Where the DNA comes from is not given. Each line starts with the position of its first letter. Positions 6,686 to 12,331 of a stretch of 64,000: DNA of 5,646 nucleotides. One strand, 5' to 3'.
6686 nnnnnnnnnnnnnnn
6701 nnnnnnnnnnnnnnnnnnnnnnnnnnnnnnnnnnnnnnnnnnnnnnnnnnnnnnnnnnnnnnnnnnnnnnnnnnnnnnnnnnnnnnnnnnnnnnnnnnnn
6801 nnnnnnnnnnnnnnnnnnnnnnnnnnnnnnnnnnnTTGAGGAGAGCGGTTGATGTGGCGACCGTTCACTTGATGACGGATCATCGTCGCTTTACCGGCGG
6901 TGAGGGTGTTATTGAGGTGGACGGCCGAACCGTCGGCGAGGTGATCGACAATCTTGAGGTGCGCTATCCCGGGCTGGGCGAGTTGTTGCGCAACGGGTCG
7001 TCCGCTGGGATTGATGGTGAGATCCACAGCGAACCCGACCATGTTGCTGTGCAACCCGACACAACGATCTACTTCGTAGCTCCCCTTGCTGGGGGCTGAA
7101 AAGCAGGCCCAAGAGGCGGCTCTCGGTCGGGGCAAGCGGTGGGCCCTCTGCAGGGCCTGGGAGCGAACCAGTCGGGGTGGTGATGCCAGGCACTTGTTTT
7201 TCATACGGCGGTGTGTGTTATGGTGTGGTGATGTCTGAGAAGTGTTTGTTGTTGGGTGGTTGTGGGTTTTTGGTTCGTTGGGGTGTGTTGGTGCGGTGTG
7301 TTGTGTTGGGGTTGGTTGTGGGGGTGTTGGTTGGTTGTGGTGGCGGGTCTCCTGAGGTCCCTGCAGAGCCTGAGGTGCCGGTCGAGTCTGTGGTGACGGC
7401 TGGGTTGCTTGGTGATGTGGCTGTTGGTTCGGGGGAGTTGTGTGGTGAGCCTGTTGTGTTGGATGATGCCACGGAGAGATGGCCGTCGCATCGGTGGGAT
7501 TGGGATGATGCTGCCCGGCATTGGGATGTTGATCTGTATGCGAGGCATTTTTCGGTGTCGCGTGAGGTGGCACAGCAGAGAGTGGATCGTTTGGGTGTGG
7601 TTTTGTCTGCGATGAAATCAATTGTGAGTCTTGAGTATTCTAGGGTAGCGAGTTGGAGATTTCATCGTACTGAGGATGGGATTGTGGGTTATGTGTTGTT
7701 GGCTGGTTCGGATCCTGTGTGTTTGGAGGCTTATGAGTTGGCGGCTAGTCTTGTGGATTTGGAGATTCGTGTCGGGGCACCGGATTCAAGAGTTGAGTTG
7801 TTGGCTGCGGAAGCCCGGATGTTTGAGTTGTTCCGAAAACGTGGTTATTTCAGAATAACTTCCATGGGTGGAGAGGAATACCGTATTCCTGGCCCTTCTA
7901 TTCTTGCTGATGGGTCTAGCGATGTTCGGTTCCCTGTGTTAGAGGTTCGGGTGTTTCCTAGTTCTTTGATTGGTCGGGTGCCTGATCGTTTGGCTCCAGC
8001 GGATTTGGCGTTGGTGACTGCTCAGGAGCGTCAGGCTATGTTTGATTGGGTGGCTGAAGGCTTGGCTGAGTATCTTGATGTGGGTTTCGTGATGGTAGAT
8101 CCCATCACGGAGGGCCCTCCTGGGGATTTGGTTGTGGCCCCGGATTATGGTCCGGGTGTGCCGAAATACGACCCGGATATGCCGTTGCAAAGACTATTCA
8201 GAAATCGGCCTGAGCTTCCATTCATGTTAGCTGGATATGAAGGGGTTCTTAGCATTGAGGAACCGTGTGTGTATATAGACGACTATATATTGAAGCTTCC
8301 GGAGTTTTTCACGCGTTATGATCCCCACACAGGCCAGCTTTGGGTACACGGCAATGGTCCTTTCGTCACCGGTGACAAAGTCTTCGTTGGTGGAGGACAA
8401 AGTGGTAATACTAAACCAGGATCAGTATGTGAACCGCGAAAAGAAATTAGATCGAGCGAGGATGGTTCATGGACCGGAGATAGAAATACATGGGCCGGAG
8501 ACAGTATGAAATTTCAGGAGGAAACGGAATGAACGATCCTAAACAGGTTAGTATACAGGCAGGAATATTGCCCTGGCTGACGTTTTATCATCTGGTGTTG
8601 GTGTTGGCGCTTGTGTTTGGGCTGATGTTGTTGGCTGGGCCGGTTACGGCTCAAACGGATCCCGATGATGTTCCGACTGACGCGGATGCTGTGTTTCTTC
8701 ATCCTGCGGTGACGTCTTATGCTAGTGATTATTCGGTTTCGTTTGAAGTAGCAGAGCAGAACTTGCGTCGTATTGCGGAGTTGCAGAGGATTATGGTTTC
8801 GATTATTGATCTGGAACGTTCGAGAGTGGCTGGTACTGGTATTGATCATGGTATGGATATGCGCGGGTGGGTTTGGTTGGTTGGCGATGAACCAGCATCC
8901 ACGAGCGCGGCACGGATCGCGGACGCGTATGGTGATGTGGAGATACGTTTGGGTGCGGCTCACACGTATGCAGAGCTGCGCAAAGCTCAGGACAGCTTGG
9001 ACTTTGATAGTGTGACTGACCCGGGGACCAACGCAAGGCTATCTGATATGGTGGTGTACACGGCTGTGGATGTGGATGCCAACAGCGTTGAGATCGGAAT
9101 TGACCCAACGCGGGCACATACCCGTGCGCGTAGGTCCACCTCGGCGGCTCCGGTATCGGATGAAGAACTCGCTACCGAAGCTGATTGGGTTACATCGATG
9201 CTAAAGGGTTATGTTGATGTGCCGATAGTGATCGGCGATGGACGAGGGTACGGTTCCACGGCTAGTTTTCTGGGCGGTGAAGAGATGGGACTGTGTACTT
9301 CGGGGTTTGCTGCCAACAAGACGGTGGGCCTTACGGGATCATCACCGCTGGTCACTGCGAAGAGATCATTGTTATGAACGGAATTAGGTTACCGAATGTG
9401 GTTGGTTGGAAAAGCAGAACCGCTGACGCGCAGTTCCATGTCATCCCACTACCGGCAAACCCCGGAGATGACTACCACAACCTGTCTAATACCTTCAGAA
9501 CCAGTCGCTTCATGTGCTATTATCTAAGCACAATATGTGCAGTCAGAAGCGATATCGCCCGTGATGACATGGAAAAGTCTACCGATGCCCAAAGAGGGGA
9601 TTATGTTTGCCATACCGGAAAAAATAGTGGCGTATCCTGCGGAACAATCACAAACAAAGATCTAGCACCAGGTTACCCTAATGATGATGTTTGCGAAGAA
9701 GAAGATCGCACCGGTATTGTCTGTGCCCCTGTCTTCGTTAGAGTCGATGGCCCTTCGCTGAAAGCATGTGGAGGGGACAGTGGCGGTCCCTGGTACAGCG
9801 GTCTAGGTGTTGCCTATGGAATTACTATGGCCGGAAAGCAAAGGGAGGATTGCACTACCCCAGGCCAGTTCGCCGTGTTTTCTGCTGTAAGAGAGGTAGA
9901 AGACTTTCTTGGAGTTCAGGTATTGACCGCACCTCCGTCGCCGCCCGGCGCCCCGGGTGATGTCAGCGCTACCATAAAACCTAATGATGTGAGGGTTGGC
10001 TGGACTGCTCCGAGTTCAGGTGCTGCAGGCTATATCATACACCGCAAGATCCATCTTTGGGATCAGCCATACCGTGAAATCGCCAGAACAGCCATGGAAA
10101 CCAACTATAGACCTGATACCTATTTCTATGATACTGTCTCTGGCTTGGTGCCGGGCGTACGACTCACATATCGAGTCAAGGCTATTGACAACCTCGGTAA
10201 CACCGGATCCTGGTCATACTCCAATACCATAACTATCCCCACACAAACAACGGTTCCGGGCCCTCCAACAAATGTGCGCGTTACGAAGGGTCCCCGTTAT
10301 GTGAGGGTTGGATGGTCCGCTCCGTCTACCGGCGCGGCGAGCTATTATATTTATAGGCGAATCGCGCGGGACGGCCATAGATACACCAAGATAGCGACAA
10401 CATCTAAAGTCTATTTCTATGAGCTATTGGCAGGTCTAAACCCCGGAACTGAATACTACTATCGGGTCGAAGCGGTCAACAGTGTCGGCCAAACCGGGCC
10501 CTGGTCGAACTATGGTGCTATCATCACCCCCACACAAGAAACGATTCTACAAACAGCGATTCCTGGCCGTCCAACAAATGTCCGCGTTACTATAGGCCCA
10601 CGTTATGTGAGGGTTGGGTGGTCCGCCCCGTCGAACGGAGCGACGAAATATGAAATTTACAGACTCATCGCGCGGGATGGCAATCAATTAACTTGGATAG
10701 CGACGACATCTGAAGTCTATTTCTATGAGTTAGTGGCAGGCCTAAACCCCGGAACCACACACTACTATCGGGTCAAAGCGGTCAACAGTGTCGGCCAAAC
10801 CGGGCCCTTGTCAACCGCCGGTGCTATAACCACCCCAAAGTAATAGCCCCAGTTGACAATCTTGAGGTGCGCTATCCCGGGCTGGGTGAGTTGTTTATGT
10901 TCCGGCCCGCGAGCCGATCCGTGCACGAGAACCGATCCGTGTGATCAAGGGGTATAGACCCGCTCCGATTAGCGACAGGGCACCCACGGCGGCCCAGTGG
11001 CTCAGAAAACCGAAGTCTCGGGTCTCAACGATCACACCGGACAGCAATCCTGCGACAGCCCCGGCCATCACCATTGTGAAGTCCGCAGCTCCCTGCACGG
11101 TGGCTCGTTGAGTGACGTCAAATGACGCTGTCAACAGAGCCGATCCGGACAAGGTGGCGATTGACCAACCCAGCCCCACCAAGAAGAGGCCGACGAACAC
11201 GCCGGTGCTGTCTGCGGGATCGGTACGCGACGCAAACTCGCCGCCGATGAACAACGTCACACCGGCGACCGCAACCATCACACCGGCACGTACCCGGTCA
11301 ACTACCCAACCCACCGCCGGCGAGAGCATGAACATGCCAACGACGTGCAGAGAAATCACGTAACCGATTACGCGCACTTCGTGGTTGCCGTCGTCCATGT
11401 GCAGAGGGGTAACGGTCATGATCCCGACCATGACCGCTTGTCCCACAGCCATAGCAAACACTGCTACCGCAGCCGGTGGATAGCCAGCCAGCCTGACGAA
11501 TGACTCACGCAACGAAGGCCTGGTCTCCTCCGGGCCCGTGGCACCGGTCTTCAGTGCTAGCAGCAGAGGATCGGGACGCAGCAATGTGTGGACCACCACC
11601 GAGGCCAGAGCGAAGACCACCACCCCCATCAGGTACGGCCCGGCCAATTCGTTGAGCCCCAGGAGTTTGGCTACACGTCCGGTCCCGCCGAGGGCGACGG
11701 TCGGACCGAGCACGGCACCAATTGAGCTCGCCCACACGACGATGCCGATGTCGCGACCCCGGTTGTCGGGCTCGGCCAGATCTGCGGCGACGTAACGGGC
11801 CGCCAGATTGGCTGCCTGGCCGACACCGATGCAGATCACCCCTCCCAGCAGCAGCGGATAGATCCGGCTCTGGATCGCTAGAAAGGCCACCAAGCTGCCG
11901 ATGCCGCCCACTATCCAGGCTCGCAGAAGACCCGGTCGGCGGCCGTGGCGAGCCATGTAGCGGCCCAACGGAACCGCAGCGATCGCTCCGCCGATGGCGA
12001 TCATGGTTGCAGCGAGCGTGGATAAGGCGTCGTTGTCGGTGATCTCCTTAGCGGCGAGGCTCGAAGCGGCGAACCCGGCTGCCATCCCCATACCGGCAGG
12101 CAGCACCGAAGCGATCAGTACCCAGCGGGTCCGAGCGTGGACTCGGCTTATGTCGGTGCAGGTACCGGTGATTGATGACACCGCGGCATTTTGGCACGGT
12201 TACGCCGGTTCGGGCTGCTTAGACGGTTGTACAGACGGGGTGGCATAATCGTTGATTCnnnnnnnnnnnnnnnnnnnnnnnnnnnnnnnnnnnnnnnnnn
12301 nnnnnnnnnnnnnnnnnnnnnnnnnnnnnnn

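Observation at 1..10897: Tandem array of at least three diverged cassettes: Mo-enzyme gene remnant / MoaD-like GG protein / prodomain-like lipoprotein / S1 protease-3xFN3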

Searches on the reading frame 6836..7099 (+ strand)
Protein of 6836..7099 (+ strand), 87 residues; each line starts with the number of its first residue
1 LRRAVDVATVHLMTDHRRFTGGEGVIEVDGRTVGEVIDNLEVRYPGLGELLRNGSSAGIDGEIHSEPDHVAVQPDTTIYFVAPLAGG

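Call 5: search_protein_families(library=pfam, proteins=[window:6836-7099:+], max_evalue=0.01)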
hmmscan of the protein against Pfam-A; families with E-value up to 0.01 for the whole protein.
window:6836-7099:+ (87 aa): 1 family
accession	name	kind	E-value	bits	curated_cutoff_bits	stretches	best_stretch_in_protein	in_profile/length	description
PF02597.26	ThiS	-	4.1e-06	27.7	22.5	1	10-87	1-76/76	ThiS family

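Call 67: find_homologous_proteins(query=window:6854-7099:+, max_evalue=0.00001)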
Query window:6854-7099:+ (81 aa): 9 proteins with E <= 0.00001 among 9 candidates.
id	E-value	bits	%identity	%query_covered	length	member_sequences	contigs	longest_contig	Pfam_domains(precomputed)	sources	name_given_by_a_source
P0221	3.1e-42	159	93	100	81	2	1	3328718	-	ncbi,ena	-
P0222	6.6e-33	130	74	100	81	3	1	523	PF02597.27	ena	-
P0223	2.7e-32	128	75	100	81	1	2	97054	-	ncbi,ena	-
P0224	2.7e-31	125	72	100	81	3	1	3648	-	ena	-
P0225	1.4e-30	122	73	100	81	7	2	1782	-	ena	-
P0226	3.5e-30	121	70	100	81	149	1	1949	PF02597.27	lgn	-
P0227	7.0e-29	117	75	93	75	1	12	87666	PF02597.27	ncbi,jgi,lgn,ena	jgi:molybdopterin converting factor small subunit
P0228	1.5e-28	116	75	93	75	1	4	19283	-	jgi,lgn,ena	-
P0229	6.6e-27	111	69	93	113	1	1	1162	-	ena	-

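Call 68: find_encoding_contigs(protein=P0223, flank=8000, max_places=2)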
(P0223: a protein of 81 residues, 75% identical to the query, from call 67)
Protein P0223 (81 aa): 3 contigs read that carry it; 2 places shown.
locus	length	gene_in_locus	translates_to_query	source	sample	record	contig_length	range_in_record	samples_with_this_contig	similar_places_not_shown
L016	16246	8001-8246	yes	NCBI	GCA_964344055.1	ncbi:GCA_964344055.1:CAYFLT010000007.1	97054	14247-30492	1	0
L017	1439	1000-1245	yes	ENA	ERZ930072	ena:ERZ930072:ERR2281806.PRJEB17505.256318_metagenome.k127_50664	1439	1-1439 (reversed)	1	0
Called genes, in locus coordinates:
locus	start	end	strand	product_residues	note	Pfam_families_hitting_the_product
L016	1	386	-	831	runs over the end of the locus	PF17159:MASE3, PF00989:PAS, PF08448:PAS_4, PF13188:PAS_8 (faint), PF13426:PAS_9, PF00990:GGDEF, PF00563:EAL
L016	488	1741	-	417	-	PF02771:Acyl-CoA_dh_N, PF02770:Acyl-CoA_dh_M, PF00441:Acyl-CoA_dh_1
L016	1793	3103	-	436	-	PF02771:Acyl-CoA_dh_N, PF02770:Acyl-CoA_dh_M, PF00441:Acyl-CoA_dh_1, PF08028:Acyl-CoA_dh_2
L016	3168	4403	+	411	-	PF05977:MFS_3 (weak), PF07690:MFS_1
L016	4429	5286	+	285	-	PF00941:FAD_binding_5, PF03450:CO_deh_flav_C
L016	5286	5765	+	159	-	PF00111:Fer2, PF01799:Fer2_2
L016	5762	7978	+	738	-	PF01315:Ald_Xan_dh_C, PF02738:MoCoBD_1, PF20256:MoCoBD_2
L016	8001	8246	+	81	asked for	-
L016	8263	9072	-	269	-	PF00106:adh_short, PF01370:Epimerase, PF13561:adh_short_C2, PF08659:KR (weak)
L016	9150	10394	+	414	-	-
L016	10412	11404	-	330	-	PF00491:Arginase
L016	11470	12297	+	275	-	PF00892:EamA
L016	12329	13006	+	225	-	PF00106:adh_short, PF13561:adh_short_C2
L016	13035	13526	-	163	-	PF00856:SET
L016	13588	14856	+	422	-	PF07690:MFS_1, PF13347:MFS_2 (weak), PF07690:MFS_1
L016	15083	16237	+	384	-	-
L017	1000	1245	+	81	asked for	-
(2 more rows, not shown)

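Call 69: find_encoding_contigs(protein=P0227, flank=8000, max_places=3)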
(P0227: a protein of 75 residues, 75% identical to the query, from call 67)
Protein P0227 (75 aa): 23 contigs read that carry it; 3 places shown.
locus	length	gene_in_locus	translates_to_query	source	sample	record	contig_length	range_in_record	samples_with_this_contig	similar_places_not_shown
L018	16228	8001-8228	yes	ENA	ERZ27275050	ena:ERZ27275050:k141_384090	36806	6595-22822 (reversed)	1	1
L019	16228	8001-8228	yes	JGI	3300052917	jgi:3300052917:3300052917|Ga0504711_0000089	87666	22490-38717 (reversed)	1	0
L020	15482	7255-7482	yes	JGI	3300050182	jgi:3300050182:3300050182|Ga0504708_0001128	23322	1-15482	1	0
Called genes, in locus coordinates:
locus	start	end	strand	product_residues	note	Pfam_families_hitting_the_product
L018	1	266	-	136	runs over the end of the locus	PF02310:B12-binding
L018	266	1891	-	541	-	PF01642:MM_CoA_mutase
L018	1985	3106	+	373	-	PF02771:Acyl-CoA_dh_N, PF02770:Acyl-CoA_dh_M, PF00441:Acyl-CoA_dh_1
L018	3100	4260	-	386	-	PF02771:Acyl-CoA_dh_N, PF02770:Acyl-CoA_dh_M, PF00441:Acyl-CoA_dh_1, PF08028:Acyl-CoA_dh_2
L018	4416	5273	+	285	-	PF00941:FAD_binding_5, PF03450:CO_deh_flav_C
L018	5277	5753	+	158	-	PF00111:Fer2, PF01799:Fer2_2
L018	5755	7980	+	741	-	PF01315:Ald_Xan_dh_C, PF02738:MoCoBD_1, PF20256:MoCoBD_2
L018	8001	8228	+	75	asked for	PF02597:ThiS (weak)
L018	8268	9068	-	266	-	PF00106:adh_short, PF01370:Epimerase (weak), PF13561:adh_short_C2, PF08659:KR (weak)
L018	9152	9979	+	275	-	PF00892:EamA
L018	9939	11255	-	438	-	PF07690:MFS_1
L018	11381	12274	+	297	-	PF00892:EamA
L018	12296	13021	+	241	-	-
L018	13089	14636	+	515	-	PF06253:MTTB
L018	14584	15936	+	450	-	PF00355:Rieske, PF00848:Ring_hydroxyl_A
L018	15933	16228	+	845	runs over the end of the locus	PF01266:DAO, PF16350:FAO_M, PF01571:GCV_T, PF08669:GCV_T_C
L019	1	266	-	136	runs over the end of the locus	PF02310:B12-binding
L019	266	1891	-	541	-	PF01642:MM_CoA_mutase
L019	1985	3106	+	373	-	PF02771:Acyl-CoA_dh_N, PF02770:Acyl-CoA_dh_M, PF00441:Acyl-CoA_dh_1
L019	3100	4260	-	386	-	PF02771:Acyl-CoA_dh_N, PF02770:Acyl-CoA_dh_M, PF00441:Acyl-CoA_dh_1, PF08028:Acyl-CoA_dh_2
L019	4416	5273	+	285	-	PF00941:FAD_binding_5, PF03450:CO_deh_flav_C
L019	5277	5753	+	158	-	PF00111:Fer2, PF01799:Fer2_2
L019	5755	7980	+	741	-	PF01315:Ald_Xan_dh_C, PF02738:MoCoBD_1, PF20256:MoCoBD_2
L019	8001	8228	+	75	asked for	PF02597:ThiS (weak)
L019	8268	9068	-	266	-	PF00106:adh_short, PF01370:Epimerase (weak), PF13561:adh_short_C2, PF08659:KR (weak)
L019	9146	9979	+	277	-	PF00892:EamA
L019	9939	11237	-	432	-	PF07690:MFS_1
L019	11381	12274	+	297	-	PF00892:EamA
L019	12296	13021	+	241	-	-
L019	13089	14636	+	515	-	PF06253:MTTB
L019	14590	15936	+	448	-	PF00355:Rieske, PF00848:Ring_hydroxyl_A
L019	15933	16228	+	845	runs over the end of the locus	PF01266:DAO, PF16350:FAO_M, PF01571:GCV_T, PF08669:GCV_T_C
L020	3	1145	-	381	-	?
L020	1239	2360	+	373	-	PF02771:Acyl-CoA_dh_N, PF02770:Acyl-CoA_dh_M, PF00441:Acyl-CoA_dh_1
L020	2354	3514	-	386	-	PF02771:Acyl-CoA_dh_N, PF02770:Acyl-CoA_dh_M, PF00441:Acyl-CoA_dh_1, PF08028:Acyl-CoA_dh_2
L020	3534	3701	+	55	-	-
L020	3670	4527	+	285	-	PF00941:FAD_binding_5, PF03450:CO_deh_flav_C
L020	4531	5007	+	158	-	PF00111:Fer2, PF01799:Fer2_2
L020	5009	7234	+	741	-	PF01315:Ald_Xan_dh_C, PF02738:MoCoBD_1, PF20256:MoCoBD_2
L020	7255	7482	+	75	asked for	PF02597:ThiS (weak)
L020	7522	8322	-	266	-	PF00106:adh_short, PF01370:Epimerase (weak), PF13561:adh_short_C2, PF08659:KR (weak)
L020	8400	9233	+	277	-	PF00892:EamA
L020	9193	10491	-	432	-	PF07690:MFS_1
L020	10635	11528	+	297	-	PF00892:EamA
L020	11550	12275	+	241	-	-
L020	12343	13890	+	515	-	PF06253:MTTB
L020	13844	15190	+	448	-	PF00355:Rieske, PF00848:Ring_hydroxyl_A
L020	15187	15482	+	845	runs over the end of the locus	PF01266:DAO, PF16350:FAO_M, PF01571:GCV_T, PF08669:GCV_T_C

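Call 78: search_protein_families(library=ncbifam, proteins=[window:6854-7099:+], max_evalue=0.01)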
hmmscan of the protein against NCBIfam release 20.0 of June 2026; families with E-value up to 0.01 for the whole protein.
window:6854-7099:+ (81 aa): 0 families

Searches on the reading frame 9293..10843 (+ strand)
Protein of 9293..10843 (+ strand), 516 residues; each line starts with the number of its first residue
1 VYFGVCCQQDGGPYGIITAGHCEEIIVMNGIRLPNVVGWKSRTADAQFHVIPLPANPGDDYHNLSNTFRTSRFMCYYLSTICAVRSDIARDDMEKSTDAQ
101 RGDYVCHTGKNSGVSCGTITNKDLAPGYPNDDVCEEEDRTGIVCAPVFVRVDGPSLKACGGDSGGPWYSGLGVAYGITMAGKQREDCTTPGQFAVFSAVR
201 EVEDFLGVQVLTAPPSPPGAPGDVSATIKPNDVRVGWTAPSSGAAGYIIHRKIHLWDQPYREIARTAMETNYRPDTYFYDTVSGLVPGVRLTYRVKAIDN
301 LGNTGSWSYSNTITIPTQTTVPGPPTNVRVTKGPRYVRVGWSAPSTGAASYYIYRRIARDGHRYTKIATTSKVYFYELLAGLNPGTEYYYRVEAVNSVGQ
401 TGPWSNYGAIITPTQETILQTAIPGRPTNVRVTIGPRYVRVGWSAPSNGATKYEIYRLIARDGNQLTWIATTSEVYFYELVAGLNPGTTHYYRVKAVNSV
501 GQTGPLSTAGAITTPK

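Call 5: search_protein_families(library=pfam, proteins=[window:9293-10843:+], max_evalue=0.01)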
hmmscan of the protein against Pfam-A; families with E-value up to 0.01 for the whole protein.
window:9293-10843:+ (516 aa): 10 families
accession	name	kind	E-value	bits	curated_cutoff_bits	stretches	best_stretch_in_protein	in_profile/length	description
PF00041.27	fn3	-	2.4e-23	82.6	25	3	324-406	2-79/84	Fibronectin type III domain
PF16656.11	Pur_ac_phosph_N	-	1.5e-09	38.7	30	1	331-406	9-87/93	Purple acid Phosphatase, N-terminal domain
PF25788.1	Ig_Rha78A_N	-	3.4e-07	30.9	27.4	0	364-407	53-96/105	Rha78A-like, N-terminal immunoglobulin domain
PF16655.11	PhoD_N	-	6.1e-07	30.3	30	0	355-400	41-84/90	PhoD-like phosphatase, N-terminal domain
PF25059.1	FN3_DSCAM-DSCAML_C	-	1e-06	29.4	39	0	377-401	47-71/89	DSCAM/DSCAML C-terminal Fn3-like domain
PF00089.32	Trypsin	-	2e-05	25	20.6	1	97-204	114-218/220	Trypsin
PF21910.2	GH85_C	-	0.00014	22.7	27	0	440-502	20-82/95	GH85 endohexosaminidases, C-terminal domain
PF21605.3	CRLF2-like_D2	-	0.00014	22.3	27.3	0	322-395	1-70/94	Cytokine receptor-like factor 2-like, D2 domain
PF21200.3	Glyco_hydro_39_C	-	0.0011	19.7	27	0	338-406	14-83/89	Alpha-L-iduronidase C-terminal domain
PF24489.1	Ig_J_second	-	0.008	16.6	27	0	380-401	63-84/105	Tip attachment protein J second Ig-like domain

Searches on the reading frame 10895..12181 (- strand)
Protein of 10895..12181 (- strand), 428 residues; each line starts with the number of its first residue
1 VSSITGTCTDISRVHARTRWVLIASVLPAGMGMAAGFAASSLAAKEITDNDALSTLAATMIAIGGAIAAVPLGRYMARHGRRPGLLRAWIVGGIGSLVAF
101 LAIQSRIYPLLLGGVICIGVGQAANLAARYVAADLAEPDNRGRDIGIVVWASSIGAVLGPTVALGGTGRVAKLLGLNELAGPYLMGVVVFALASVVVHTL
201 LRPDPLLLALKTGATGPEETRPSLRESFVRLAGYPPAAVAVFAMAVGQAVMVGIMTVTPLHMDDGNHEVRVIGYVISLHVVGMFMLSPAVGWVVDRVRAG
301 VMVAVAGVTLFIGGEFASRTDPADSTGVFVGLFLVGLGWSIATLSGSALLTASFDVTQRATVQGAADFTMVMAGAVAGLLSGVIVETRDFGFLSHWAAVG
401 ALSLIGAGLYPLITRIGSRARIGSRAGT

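Call 16: search_protein_families(library=pfam, proteins=[window:10895-12181:-], max_evalue=0.001)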
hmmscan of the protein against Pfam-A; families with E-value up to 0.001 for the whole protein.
window:10895-12181:- (428 aa): 3 families
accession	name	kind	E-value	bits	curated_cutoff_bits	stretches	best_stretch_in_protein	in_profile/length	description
PF07690.21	MFS_1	-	1.3e-30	107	33.4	2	29-377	10-345/347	Major Facilitator Superfamily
PF00083.30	Sugar_tr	-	3.3e-07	30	22.3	1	46-165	37-160/452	Sugar (and other) transporter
PF13347.12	MFS_2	-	3.7e-05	22.9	27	0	207-390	199-386/427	MFS/sugar transport protein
